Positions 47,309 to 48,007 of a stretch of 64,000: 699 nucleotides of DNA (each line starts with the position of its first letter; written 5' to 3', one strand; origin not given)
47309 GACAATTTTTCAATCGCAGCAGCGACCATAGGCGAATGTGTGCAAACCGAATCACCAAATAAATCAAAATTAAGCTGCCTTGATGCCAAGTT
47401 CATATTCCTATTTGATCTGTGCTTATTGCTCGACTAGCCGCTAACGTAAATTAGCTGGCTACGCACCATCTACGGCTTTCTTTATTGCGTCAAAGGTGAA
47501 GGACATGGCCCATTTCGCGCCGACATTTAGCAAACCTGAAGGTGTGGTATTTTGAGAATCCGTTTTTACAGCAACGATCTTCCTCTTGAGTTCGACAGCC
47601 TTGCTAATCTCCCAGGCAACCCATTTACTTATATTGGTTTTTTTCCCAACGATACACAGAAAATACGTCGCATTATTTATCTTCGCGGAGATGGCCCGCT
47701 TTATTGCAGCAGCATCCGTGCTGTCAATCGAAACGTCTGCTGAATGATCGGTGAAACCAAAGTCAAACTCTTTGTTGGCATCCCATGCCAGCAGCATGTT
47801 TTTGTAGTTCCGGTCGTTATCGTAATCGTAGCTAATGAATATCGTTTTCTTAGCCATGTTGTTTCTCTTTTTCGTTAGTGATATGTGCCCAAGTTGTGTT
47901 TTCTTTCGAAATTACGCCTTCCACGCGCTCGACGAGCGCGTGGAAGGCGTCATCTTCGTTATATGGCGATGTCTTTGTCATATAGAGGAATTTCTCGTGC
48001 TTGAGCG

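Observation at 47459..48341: Overlapping SLATT (DUF4231) + TIR-like (DUF1863) two-gene module: candidate uncharacterised abortive-infection/defence system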

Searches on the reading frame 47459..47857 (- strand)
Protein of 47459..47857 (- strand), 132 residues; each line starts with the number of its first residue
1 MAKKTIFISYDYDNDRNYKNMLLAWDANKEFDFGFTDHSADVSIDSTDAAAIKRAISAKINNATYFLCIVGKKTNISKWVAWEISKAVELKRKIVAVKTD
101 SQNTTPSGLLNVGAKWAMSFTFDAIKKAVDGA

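Call 4: search_protein_families(library=pfam, proteins=[window:47459-47857:-], max_evalue=0.01)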
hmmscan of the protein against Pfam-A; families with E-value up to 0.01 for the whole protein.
window:47459-47857:- (132 aa): 3 families
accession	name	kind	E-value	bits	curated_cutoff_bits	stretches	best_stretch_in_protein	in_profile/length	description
PF08937.16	ThsB_TIR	-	1.2e-20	74.2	21.2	1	7-103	1-99/100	Thoeris protein ThsB, TIR-like domain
PF13676.11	TIR_2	-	4.8e-06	27.5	28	1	40-115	25-103/122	TIR domain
PF05014.21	Nuc_deoxyrib_tr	-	0.0082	16.7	28.8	1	37-104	36-103/117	Nucleoside 2-deoxyribosyltransferase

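Call 5: search_protein_families(library=padloc, proteins=[window:47459-47857:-], max_evalue=0.01)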
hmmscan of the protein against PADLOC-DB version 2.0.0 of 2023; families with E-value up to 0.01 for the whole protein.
window:47459-47857:- (132 aa): 15 families
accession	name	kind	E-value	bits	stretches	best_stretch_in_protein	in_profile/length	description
PDLC00429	ThsB1|ThsB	-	3.4e-19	67.5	1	4-128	5-135/167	TIR-like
PDLC04688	PDC-M50B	-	2.1e-13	48.8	1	3-101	2-102/162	-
PDLC00431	ThsB1|ThsB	-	2.5e-12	45.5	1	1-100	1-100/162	TIR-like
PDLC00418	ThsB1|ThsB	-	7.5e-12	43.4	1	3-131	4-133/155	TIR-like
PDLC00440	ThsB2|ThsB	-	1.5e-11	42.7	1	7-129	8-141/169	TIR-like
PDLC00421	ThsB1|ThsB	-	2.1e-10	38.7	1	13-103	22-116/180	TIR-like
PDLC00433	ThsB1|ThsB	-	2.2e-09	35.5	1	3-114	2-111/164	TIR-like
PDLC00427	ThsB1|ThsB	-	2.7e-09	35.2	1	4-78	5-80/170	TIR-like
PDLC00419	ThsB1|ThsB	-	3.4e-06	25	1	3-102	27-125/165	TIR-like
PDLC00423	ThsB1|ThsB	-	4.3e-06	24.5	1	2-95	34-127/190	TIR-like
PDLC00428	ThsB1|ThsB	-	1.1e-05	23.9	1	1-91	1-104/219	TIR-like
PDLC00436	ThsB1|ThsB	-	5.5e-05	20.7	1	50-91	79-120/183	TIR-like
PDLC00432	ThsB1|ThsB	-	0.00046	18.1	1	3-77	2-84/202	TIR-like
PDLC00425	ThsB1|ThsB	-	0.00051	17.2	1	53-102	301-350/389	TIR-like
PDLC00437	ThsB1|ThsB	-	0.002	16.2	1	53-103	30-79/129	TIR-like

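Call 6: search_protein_families(library=ncbifam, proteins=[window:47459-47857:-], max_evalue=0.01)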
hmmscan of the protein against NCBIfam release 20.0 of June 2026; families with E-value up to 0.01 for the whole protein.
window:47459-47857:- (132 aa): 0 families

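Call 17: find_homologous_proteins(query=window:47459-47857:-)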
Query window:47459-47857:- (132 aa): 1074 proteins with E <= 0.001 among 1081 candidates; the best 120 are listed.
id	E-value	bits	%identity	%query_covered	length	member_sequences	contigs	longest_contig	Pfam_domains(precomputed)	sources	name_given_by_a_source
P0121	2.2e-76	272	95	100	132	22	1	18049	PF13676.12,PF08937.17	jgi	jgi:Thoeris protein ThsB, TIR-like domain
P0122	3.6e-75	268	94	100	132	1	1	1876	PF13676.12,PF08937.17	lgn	-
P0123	1.0e-74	266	93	100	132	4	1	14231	PF13676.12,PF08937.17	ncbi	-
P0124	1.2e-74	266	93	100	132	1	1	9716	PF13676.12,PF08937.17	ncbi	-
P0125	7.2e-73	260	92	100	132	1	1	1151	PF13676.12,PF08937.17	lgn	-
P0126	7.8e-73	260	92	100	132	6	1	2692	PF13676.12,PF08937.17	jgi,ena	-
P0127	4.5e-71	254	92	100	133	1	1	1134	PF13676.12,PF08937.17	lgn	-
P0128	1.7e-69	249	90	99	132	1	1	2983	PF13676.12,PF08937.17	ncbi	-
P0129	6.2e-69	247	86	100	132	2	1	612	PF13676.12,PF08937.17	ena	-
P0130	1.1e-68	247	88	100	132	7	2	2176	PF13676.12,PF08937.17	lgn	-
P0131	2.9e-68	245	85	100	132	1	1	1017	PF13676.12,PF08937.17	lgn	-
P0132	5.5e-68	244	84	100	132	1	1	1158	PF13676.12,PF08937.17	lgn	-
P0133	1.3e-67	243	84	100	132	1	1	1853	PF13676.12,PF08937.17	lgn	-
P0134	1.5e-67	243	85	100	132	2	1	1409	PF13676.12,PF08937.17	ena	-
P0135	3.5e-67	242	83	100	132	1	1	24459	PF13676.12,PF08937.17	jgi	jgi:hypothetical protein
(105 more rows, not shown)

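Call 18: search_solved_structures(query=window:47459-47857:-, max_evalue=1, show_alignments=3)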
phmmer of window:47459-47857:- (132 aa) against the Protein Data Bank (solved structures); distinct sequences matched with E-value up to 1: 8.
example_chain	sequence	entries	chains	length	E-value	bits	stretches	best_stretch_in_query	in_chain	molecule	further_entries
9b7d_A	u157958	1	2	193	1e-05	28.7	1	4-100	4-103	Putative cyclic ADP-D-ribose synthase ThsB1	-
6lhy_A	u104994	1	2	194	1e-05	28.7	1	4-100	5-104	DUF1863 domain-containing protein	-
8v6t_A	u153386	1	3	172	4e-05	26.8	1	8-107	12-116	Molecular chaperone Tir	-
8fz9_A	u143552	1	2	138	7.8e-05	25.9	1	46-107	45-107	TIR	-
8wcf_A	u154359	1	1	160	0.11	15.7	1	3-103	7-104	Molecular chaperone Tir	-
8jiz_F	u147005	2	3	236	0.22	14.7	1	55-124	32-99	Fab5F6 Light Chain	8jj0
7rqr_B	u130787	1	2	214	0.53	13.5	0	56-124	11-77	F10 Kappa Chain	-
9u74_G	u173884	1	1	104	0.59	13.3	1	55-124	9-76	PR306007 Light chain protein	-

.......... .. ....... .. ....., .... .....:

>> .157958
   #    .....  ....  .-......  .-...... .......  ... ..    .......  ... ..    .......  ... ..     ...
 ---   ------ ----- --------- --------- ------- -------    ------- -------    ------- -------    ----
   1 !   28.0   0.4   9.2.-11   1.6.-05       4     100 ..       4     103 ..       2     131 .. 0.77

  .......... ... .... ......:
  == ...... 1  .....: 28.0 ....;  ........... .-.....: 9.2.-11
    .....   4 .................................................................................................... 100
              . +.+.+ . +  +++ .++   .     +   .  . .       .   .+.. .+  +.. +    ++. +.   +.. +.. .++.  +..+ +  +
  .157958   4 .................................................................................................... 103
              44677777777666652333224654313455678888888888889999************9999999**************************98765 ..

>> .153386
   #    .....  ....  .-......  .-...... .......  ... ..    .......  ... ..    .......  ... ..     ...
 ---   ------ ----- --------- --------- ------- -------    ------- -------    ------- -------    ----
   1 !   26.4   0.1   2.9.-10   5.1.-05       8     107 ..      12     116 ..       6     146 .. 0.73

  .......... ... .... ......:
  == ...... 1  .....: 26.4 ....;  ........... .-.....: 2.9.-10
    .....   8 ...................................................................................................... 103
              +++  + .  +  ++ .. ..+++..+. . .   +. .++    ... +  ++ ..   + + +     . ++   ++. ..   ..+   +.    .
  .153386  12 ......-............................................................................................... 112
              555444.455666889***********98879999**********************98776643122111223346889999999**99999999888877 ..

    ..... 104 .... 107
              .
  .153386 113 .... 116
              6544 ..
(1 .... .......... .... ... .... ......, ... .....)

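Call 28: find_related_loci(query=A1, collection=genome_contigs, flank=8000)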
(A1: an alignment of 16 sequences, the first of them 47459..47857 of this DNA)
Query A1 (132 aa) in genome_contigs; peptide patterns used: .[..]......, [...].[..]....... (x = any residue, [..] = any of these).
113 stretches matched a pattern; 76 encode a relative of the query (tblastn E <= 1e-3); 76 distinct loci.
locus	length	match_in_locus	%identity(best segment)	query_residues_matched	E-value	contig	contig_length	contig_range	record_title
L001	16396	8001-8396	84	1-132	9e-72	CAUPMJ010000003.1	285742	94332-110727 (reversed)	MAG: uncultured Hylemonella sp. isolate m10-metabat.1 genome assembly, contig: m10-c4, whole genome shotgun sequence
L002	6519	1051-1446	77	1-132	8e-66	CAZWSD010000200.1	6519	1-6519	MAG TPA_asm: uncultured Acidobacterium sp. isolate SRP226684_co1_83 genome assembly, contig: NODE_9671_length_6519_cov_6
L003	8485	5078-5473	77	1-132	1e-64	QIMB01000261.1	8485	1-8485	MAG: Nitrospirae bacterium isolate SZUA-4 Ga0063293_10010315, whole genome shotgun sequence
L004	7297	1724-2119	77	1-132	4e-64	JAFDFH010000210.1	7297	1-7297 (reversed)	MAG: Deltaproteobacteria bacterium isolate Meg22_02_Bin_128 Meg22_02_Bin_128_scaffold_41070, whole genome shotgun sequen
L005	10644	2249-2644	76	1-132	4e-64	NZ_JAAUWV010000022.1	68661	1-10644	Pseudoalteromonas sp. S16_S37 contig00022, whole genome shotgun sequence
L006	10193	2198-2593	77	1-132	1e-63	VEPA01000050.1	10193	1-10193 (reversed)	MAG: Betaproteobacteria bacterium isolate MnB_8 Mn-Betaproteobacteria-1_235701, whole genome shotgun sequence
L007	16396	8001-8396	74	1-132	1e-63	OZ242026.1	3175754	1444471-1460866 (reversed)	MAG: Nitrospirales bacterium isolate ad4af3c8-44ab-4a5f-8523-14f9326d4af7 genome assembly, chromosome: 1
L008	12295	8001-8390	75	1-130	2e-63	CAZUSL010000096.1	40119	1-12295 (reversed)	MAG TPA_asm: uncultured Pseudohongiella sp. isolate SRP338948_co1_61 genome assembly, contig: k141_62006, whole genome s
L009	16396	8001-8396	72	1-132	9e-63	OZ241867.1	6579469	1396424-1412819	MAG: Candidatus Latescibacterota bacterium isolate 402c3f40-99c9-4ff8-b352-fabea084b2f7 genome assembly, chromosome: 1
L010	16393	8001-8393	77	1-132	2e-62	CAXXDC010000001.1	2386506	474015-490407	MAG: Clostridia bacterium isolate 80130c35-1b44-45cf-b5f4-dec04e696a57 genome assembly, contig: contig_1, whole genome s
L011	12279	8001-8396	74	1-132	3e-62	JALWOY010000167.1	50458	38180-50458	MAG: Phycisphaerales bacterium isolate M2_maxbin2_scaf2bin.260 M2_NODE_458_length_50458_cov_9.860325, whole genome shotg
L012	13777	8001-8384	77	5-132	4e-62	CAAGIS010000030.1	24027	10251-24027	MAG TPA_asm: Spirochaetia bacterium, isolate HGM23200, WGS project CAAGIS010000000 data, contig: SRS476289_54_k119_46408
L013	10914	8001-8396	74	1-132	4e-62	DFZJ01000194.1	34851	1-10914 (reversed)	MAG TPA_asm: Syntrophaceae bacterium UBA4059 UBA4059_contig_3805, whole genome shotgun sequence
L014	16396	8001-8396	70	1-132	6e-62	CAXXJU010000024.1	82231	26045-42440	MAG: Geopsychrobacteraceae bacterium isolate 9bdf4672-5fa0-4c3d-8884-7dacf58b9c52 genome assembly, contig: contig_24, wh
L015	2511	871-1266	73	1-132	7e-62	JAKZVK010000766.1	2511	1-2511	MAG: Bryobacterales bacterium isolate Langseth_MAG_00109 Langseth_MAG_00109_000000000766, whole genome shotgun sequence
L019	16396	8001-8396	74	1-132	4e-59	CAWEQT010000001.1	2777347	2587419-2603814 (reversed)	MAG: uncultured delta proteobacterium isolate MFD01828.bin.1.70 genome assembly, contig: contig_19051, whole genome shot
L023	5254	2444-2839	77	1-132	8e-57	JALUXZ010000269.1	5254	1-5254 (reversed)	MAG: Mariprofundaceae bacterium isolate 131-447_metabat2_scaf2bin.046 131-447_scaffold_9409_c1, whole genome shotgun seq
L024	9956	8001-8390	66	3-132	1e-56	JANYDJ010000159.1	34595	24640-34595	MAG: Flavobacteriaceae bacterium isolate 336R_metabinner_54 336R_k141_2509764, whole genome shotgun sequence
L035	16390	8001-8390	67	1-130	3e-52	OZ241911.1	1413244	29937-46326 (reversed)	MAG: Bdellovibrionales bacterium isolate 2a0883f5-1c08-4b5e-a1ca-e6d15833d1a1 genome assembly, chromosome: 1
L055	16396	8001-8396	57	4-132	2e-42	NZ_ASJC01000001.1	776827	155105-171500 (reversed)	Bacillus altitudinis 41KF2b contig1, whole genome shotgun sequence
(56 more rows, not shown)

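Call 32: search_protein_families(library=pfam, proteins=[L024:8397-9650:+, L019:8408-9643:+, L007:7040-7999:+, L007:8422-9405:+, L035:8478-9236:+, L001:6416-7750:+, L001:8523-9212:+, L014:6416-7978:+, L023:1036-2421:+, L007:10629-11189:+], max_evalue=0.01)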
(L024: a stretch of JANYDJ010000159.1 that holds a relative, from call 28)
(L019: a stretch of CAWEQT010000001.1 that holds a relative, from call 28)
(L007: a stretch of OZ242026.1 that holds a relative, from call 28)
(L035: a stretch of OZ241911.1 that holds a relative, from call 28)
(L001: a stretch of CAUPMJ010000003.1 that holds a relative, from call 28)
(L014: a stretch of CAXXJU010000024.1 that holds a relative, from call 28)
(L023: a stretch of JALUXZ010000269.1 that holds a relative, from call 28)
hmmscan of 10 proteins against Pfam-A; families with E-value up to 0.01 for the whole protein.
L024:8397-9650:+ (417 aa): 2 families
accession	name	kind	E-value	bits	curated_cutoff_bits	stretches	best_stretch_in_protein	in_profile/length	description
PF20308.4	TPR-S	-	1.1e-21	77.8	27.6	1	208-310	8-102/102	Tetratricopeptide Repeats-Sensor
PF13281.12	MAP3K_TRAF_bd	-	1.1e-09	38.3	24.1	1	247-312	199-266/371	MAP3K TRAFs-binding domain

L019:8408-9643:+ (411 aa): 3 families
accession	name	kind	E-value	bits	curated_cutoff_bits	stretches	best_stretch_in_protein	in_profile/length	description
PF20308.4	TPR-S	-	7.7e-21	75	27.6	1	207-307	9-101/102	Tetratricopeptide Repeats-Sensor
PF13281.12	MAP3K_TRAF_bd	-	2.6e-06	27.1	24.1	1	246-356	200-301/371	MAP3K TRAFs-binding domain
PF14254.12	DUF4348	-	0.0048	16.8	27.2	1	278-377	44-130/230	Domain of unknown function (DUF4348)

L007:7040-7999:+ (319 aa): 5 families
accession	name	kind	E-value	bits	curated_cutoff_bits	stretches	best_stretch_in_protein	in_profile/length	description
PF18181.6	SLATT_1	-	2.5e-31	108.7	26.3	1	182-304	1-122/122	SMODS and SLOG-associating 2TM effector domain 1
PF18184.6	SLATT_3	-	1.6e-30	106.9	26.3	1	24-179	1-155/155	SMODS and SLOG-associating 2TM effector domain 3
PF14015.11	DUF4231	-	5.6e-14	52.9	24.7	1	30-127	2-98/103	Protein of unknown function (DUF4231)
PF20990.2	DUF2207_C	-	0.0034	17.6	33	0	42-92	136-186/247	Predicted membrane protein (DUF2207) C-terminal domain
PF17280.7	DUF5345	-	0.0074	16.9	27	0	22-82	15-74/77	Family of unknown function (DUF5345)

L007:8422-9405:+ (327 aa): 1 family
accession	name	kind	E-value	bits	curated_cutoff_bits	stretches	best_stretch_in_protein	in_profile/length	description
PF01702.25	TGT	-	4.1e-09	36.4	26.3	0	279-314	320-355/357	Queuine tRNA-ribosyltransferase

L035:8478-9236:+ (252 aa): 1 family
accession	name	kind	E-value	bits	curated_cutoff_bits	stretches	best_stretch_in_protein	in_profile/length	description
PF02810.21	SEC-C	-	2.1e-09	37.5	20.4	1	215-232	1-18/19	SEC-C motif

L001:6416-7750:+ (444 aa): 0 families

L001:8523-9212:+ (229 aa): 3 families
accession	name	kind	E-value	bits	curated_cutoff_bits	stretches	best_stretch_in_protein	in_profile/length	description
PF13676.11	TIR_2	-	1.6e-21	77.5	28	1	20-124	1-109/122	TIR domain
PF01582.25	TIR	-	0.00043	20.5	21.3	1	25-95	12-81/179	TIR domain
PF08937.16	ThsB_TIR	-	0.0011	19.8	21.2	1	60-104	49-93/100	Thoeris protein ThsB, TIR-like domain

L014:6416-7978:+ (520 aa): 1 family
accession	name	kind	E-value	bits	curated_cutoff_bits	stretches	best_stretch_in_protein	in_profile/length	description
PF01420.25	Methylase_S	-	9.1e-20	72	22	1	51-229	3-168/168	Type I restriction modification DNA specificity domain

L023:1036-2421:+ (461 aa): 1 family
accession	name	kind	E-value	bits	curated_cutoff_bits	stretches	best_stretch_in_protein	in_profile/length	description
PF24096.1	DUF7379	-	2.9e-07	31.1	33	1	3-126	1-119/191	Domain of unknown function (DUF7379)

L007:10629-11189:+ (186 aa): 2 families
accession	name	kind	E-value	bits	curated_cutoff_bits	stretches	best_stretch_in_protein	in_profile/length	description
PF08937.16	ThsB_TIR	-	1.7e-25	89.8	21.2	1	57-148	1-95/100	Thoeris protein ThsB, TIR-like domain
PF13676.11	TIR_2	-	3.9e-08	34.2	28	1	56-138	1-77/122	TIR domain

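Call 42: find_encoding_contigs(protein=window:47459-47857:-, flank=10000, max_places=6)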
Protein window:47459-47857:- (132 aa): no gene with exactly this product is on record in the collection.

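Call 43: find_encoding_contigs(protein=P0121, flank=10000, max_places=4)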
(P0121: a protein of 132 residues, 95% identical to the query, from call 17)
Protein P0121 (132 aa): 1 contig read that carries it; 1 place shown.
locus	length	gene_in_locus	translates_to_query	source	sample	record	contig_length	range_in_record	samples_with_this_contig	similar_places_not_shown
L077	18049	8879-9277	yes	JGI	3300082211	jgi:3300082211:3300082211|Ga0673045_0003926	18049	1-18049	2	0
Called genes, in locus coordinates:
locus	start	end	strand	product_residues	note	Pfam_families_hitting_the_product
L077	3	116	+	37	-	?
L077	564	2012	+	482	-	PF13676:TIR_2, PF01702:TGT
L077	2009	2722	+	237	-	PF22175:Ogg-HhH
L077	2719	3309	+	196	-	PF06508:QueC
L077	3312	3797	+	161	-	PF13676:TIR_2, PF08937:ThsB_TIR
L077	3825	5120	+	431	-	PF13281:MAP3K_TRAF_bd, PF20308:TPR-S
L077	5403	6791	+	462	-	PF00149:Metallophos (faint)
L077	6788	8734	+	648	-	PF13365:Trypsin_2, PF20308:TPR-S, PF13281:MAP3K_TRAF_bd (weak)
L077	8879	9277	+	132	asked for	PF08937:ThsB_TIR, PF13676:TIR_2 (weak)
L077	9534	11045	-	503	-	PF06527:TniQ, PF15978:TnsD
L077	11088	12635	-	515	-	PF06527:TniQ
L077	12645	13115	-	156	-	PF01381:HTH_3 (weak)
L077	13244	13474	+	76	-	-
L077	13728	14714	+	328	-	-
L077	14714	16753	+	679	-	PF27135:HTH_TnsB (weak)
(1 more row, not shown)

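Call 62: predict_structure(alignment_id=A4)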
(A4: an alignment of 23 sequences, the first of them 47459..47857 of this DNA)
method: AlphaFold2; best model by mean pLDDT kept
length: 132 residues; sequences in the alignment: 23
mean_pLDDT: 81.4   pTM: 0.78
mean pLDDT of the five models: 81.4, 81.4, 79.8, 79.5, 76.3
residues with pLDDT >= 90: 26; 70-90: 86; 50-70: 13; < 50: 7
segments of 3 or more residues with pLDDT < 50: 39-43
pLDDT, mean of each block of 10 residues (from residue 1): 76 82 78 51 63 85 89 87 92 92 88 87 88 86
secondary structure, 60 per line:
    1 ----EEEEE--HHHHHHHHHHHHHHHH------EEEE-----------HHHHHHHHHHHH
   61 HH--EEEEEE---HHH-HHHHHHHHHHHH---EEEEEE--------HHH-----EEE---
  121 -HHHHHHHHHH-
elements in order: E5-9 H12-27 E34-37 H49-62 E65-70 H78-89 E93-98 E115-117 H122-131

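Call 65: fold_search(model_id=the predicted structure, library=pdb)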
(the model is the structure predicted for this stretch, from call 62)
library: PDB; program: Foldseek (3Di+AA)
matches with E <= 10: 1678; with E <= 0.001: 40
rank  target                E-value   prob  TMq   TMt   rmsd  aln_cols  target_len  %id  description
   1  8v6t_A                3.3e-06  1.00  0.74  0.59   3.7       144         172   23  Crystal structure of EcThsB2 (released 2024-06-12)
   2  8v6t_B                5.5e-06  1.00  0.75  0.61   3.4       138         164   25  Crystal structure of EcThsB2 (released 2024-06-12)
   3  9b7d_C                9.8e-06  1.00  0.62  0.44   4.6       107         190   23  Structure of ThsB-Tad3 complex (released 2025-01-22)
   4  8fz9_B                2.1e-05  1.00  0.62  0.62   3.9       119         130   25  Crystal Structure of Bacillus cereus TIR protein (released 2024-06-19)
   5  8i87_C                2.1e-05  1.00  0.67  0.25   4.1       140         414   17  Cryo-EM structure of TIR-APAZ/Ago-gRNA-DNA complex (released 2023-07-19)
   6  8wcf                  2.6e-05  1.00  0.58  0.49   3.0       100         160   17  Crystal structure of EcThsB (released 2024-09-18)
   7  2a0k_A                2.9e-05  1.00  0.55  0.47   3.7       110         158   16  Crystal structure of Nucleoside 2-deoxyribosyltransferase from Trypanosoma brucei at 1.8 A resolution (released 2005-07-26)
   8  8i87_G                3.4e-05  1.00  0.64  0.24   5.3       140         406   18  Cryo-EM structure of TIR-APAZ/Ago-gRNA-DNA complex (released 2023-07-19)
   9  9b7d_A                4.9e-05  1.00  0.61  0.44   4.6       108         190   23  Structure of ThsB-Tad3 complex (released 2025-01-22)
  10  8fz9_A                4.9e-05  1.00  0.64  0.62   4.0       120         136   26  Crystal Structure of Bacillus cereus TIR protein (released 2024-06-19)
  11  8qlp_E                6.4e-05  1.00  0.69  0.25   3.8       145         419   18  CryoEM structure of the RNA/DNA bound SPARTA (BabAgo/TIR-APAZ) tetrameric complex (released 2024-01-31)
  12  6lhy_A                7.8e-05  1.00  0.55  0.42   3.3        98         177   20  Crystal structure of ThsB (released 2020-06-24)
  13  6qai_B                8.8e-05  1.00  0.64  0.57   5.2       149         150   17  2-desoxiribosyltransferase from Leishmania mexicana (released 2018-12-26)
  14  8v6t_C                9.4e-05  1.00  0.75  0.65   3.0       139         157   24  Crystal structure of EcThsB2 (released 2024-06-12)
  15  8spo_A                1.2e-04  1.00  0.66  0.25   4.3       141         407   18  Tetramerized activation of MapSPARTA bound with NAD+ (released 2023-08-23)
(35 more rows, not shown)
